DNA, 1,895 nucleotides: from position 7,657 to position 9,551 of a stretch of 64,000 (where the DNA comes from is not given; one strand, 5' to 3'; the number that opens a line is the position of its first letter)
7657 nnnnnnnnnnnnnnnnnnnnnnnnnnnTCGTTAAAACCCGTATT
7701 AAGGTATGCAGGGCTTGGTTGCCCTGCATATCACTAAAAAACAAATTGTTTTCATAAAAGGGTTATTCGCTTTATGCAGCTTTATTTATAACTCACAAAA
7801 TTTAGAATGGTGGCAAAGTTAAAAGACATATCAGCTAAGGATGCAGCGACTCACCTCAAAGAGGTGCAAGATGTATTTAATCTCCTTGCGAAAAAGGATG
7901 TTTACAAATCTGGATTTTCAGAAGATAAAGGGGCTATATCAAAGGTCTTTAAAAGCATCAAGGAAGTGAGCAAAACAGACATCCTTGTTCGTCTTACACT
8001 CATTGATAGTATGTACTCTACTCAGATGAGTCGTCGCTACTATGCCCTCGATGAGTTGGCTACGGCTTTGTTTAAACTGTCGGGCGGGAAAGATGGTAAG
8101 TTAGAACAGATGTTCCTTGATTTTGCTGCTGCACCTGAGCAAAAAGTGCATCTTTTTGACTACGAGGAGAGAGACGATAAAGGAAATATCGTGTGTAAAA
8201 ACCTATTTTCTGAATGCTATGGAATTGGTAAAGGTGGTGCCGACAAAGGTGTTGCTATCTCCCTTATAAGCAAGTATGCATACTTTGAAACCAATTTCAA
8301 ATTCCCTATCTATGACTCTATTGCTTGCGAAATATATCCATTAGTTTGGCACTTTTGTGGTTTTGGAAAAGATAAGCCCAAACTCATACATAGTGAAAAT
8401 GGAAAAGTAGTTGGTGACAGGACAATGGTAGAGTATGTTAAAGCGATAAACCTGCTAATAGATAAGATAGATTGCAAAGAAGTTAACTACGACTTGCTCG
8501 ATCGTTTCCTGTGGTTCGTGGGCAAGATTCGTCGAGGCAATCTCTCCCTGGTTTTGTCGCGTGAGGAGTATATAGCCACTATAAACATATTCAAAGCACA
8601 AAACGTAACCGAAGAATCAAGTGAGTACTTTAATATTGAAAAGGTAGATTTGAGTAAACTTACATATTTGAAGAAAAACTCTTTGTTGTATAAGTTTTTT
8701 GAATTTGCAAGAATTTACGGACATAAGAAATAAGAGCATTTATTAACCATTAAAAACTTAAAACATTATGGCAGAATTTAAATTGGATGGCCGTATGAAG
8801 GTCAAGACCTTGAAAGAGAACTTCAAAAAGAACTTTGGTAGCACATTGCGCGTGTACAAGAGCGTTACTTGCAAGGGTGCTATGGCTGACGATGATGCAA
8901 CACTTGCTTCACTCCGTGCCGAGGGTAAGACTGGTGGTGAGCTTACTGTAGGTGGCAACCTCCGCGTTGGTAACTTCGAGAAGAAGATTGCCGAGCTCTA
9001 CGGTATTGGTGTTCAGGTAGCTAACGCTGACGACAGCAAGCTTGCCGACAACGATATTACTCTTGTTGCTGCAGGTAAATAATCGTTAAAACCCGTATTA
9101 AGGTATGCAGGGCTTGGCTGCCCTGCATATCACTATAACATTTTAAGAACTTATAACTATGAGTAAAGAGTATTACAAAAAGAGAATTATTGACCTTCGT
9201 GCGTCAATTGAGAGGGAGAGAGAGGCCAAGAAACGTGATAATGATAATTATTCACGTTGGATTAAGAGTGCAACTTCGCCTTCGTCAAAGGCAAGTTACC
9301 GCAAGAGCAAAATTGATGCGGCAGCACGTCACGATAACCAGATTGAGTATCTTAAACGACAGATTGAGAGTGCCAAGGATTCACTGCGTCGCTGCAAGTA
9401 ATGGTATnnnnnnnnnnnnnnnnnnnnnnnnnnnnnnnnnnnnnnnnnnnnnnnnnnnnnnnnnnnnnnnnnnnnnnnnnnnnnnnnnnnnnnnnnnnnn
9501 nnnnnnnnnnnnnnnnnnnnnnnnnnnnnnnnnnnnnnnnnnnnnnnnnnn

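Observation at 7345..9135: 392-bp direct duplication whose only coding differences are synonymous, bracketing an AT-rich cargo gene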

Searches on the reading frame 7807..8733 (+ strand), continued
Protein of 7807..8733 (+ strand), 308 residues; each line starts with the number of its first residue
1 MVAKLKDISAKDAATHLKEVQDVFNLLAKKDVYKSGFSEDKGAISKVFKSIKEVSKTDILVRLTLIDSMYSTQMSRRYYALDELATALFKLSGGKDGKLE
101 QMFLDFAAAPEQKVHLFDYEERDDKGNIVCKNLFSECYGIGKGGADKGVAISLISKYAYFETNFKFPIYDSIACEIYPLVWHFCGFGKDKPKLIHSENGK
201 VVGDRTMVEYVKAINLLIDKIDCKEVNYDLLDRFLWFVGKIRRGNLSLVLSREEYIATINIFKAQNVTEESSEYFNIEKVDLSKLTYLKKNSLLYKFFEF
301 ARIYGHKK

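Call 78: find_encoding_contigs(protein=P0392, flank=5000, max_places=4)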
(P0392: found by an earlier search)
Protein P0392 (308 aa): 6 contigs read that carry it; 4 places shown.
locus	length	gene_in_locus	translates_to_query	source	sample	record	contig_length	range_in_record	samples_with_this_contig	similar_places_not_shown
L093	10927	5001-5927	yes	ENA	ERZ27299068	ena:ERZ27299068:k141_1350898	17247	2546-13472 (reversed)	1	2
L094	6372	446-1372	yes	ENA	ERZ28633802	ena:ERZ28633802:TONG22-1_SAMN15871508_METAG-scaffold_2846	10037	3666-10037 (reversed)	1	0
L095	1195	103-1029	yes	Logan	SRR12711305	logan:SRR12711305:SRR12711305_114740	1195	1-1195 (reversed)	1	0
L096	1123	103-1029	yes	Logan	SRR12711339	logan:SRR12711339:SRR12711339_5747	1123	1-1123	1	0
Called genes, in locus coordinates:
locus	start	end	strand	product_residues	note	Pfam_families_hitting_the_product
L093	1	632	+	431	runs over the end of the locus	-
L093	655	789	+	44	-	-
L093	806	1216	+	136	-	PF05099:TerB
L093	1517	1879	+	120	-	-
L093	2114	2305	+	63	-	-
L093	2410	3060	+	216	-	-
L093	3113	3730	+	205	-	PF13306:LRR_5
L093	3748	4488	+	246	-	PF22945:LEM-3_GIY-YIG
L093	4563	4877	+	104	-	-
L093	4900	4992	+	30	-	-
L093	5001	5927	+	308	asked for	-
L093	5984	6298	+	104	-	-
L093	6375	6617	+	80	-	-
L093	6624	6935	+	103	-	-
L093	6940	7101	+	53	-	-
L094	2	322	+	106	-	?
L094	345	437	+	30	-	-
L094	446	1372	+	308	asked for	-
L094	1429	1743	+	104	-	-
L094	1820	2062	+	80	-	-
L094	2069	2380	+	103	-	-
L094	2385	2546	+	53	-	-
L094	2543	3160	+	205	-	-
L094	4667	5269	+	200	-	PF01470:Peptidase_C15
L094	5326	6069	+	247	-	PF13557:Phenol_MetA_deg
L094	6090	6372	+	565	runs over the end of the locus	PF00520:Ion_trans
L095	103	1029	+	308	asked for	-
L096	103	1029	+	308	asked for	-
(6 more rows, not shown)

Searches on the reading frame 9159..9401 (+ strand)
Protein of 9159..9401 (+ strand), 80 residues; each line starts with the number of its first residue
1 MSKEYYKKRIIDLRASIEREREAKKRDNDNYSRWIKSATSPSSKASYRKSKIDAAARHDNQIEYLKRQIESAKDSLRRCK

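Call 5: search_protein_families(library=pfam, proteins=[window:9159-9401:+], max_evalue=0.1)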
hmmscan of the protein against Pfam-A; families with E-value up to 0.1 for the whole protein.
window:9159-9401:+ (80 aa): 1 family
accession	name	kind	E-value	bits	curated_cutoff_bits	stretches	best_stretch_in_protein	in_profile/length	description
PF20310.4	HTH_Tnp_2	-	0.096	13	23.8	0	8-69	65-125/131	Transposon related HTH domain protein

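Call 6: search_protein_families(library=ncbifam, proteins=[window:9159-9401:+], max_evalue=0.1)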
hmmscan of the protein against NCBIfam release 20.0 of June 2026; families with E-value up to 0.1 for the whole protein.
window:9159-9401:+ (80 aa): 0 families

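Call 7: search_protein_families(library=padloc, proteins=[window:9159-9401:+], max_evalue=0.1)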
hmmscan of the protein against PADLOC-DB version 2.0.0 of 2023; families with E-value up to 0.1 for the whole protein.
window:9159-9401:+ (80 aa): 0 families

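Call 8: search_protein_families(library=phrogs, proteins=[window:9159-9401:+], max_evalue=0.1)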
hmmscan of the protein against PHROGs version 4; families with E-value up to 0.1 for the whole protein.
window:9159-9401:+ (80 aa): 0 families

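Call 82: find_encoding_contigs(protein=window:9159-9401:+, flank=6000, max_places=10)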
Protein window:9159-9401:+ (80 aa): 19 contigs read that carry it; 10 places shown.
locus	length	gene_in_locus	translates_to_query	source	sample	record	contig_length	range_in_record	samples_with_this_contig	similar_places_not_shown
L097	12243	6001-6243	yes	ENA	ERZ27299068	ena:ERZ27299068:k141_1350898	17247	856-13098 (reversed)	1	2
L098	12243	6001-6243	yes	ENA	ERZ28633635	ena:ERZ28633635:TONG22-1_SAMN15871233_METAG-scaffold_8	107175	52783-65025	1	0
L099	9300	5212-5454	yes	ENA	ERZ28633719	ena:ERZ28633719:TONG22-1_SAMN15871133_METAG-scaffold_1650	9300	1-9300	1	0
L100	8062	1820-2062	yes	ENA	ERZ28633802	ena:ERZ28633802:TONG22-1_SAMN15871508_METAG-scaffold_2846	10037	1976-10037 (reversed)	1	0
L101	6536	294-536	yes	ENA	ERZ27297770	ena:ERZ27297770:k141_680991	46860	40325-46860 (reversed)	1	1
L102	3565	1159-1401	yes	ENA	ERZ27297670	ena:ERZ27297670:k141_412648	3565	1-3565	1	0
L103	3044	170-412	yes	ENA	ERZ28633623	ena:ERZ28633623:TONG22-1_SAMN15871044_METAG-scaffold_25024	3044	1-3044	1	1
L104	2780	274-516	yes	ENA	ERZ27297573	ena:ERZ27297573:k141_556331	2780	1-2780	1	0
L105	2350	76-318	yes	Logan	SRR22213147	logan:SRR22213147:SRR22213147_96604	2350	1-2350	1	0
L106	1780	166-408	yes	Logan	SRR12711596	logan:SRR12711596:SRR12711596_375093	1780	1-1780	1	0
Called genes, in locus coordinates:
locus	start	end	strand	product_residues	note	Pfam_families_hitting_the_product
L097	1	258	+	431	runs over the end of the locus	-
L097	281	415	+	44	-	-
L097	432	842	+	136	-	PF05099:TerB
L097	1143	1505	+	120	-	-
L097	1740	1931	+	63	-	-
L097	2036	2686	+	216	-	-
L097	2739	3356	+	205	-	PF13306:LRR_5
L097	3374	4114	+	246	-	PF22945:LEM-3_GIY-YIG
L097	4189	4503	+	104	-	-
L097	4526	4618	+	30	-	-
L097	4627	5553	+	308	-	-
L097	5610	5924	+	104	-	-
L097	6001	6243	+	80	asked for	-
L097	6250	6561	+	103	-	-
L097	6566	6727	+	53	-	-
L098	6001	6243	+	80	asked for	-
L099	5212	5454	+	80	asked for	-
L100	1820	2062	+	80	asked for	-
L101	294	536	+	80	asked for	-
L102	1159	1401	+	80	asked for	-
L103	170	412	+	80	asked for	-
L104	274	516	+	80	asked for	-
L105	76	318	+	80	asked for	-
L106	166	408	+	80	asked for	-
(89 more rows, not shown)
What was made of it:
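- Several contigs end inside p104 (call 82). Contigs of this species often break inside p104 (call 82).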
